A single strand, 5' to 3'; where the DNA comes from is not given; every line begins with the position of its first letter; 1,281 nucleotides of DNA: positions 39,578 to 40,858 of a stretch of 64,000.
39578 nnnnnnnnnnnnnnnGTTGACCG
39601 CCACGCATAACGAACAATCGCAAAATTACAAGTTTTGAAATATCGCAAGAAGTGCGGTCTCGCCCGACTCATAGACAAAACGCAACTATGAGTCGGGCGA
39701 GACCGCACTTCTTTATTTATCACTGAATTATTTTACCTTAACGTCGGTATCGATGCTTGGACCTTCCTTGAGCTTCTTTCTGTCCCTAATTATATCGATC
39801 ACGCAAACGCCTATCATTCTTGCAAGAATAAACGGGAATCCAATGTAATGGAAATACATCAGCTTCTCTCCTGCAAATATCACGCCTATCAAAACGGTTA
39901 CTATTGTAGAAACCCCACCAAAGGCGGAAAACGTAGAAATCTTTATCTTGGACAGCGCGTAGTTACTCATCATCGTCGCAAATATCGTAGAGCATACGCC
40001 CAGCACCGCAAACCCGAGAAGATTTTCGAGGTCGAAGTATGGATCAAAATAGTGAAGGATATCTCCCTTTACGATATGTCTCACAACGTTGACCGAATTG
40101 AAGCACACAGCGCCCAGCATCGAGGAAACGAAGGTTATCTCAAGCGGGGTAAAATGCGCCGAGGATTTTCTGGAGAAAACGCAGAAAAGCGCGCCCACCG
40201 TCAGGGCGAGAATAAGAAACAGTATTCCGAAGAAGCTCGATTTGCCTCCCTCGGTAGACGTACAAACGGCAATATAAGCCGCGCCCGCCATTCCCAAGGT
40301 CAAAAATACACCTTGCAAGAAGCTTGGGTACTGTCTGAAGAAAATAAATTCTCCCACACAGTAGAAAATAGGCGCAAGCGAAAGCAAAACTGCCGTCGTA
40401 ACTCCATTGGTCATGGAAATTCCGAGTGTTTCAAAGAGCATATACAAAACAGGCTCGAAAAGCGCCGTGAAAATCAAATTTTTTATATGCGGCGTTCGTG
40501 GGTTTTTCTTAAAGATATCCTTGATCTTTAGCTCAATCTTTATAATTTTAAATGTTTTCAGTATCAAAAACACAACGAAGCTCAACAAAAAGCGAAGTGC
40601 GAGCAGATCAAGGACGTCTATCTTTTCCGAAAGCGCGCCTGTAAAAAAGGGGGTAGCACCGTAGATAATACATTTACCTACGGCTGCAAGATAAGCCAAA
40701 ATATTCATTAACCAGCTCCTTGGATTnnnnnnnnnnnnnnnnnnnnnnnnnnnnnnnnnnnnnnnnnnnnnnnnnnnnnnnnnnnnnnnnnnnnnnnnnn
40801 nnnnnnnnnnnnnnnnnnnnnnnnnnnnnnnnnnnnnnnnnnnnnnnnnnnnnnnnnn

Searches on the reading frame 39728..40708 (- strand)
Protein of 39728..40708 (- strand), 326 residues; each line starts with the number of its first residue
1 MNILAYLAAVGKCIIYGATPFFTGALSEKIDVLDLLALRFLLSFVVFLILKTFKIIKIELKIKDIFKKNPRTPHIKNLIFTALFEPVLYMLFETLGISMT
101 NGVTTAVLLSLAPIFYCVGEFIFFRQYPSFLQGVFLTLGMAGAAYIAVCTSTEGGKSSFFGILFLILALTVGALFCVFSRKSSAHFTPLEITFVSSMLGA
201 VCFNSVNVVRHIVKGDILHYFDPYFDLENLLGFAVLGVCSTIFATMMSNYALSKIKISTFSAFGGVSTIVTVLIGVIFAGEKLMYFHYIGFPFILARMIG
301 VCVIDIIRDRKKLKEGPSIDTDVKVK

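Call 44: search_protein_families(library=pfam, proteins=[window:39728-40708:-], max_evalue=0.001)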
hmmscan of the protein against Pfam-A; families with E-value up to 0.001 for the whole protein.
window:39728-40708:- (326 aa): 1 family
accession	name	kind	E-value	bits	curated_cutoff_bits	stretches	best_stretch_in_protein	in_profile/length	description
PF00892.27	EamA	-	1.3e-25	90.7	28.2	2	4-146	2-133/135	EamA-like transporter family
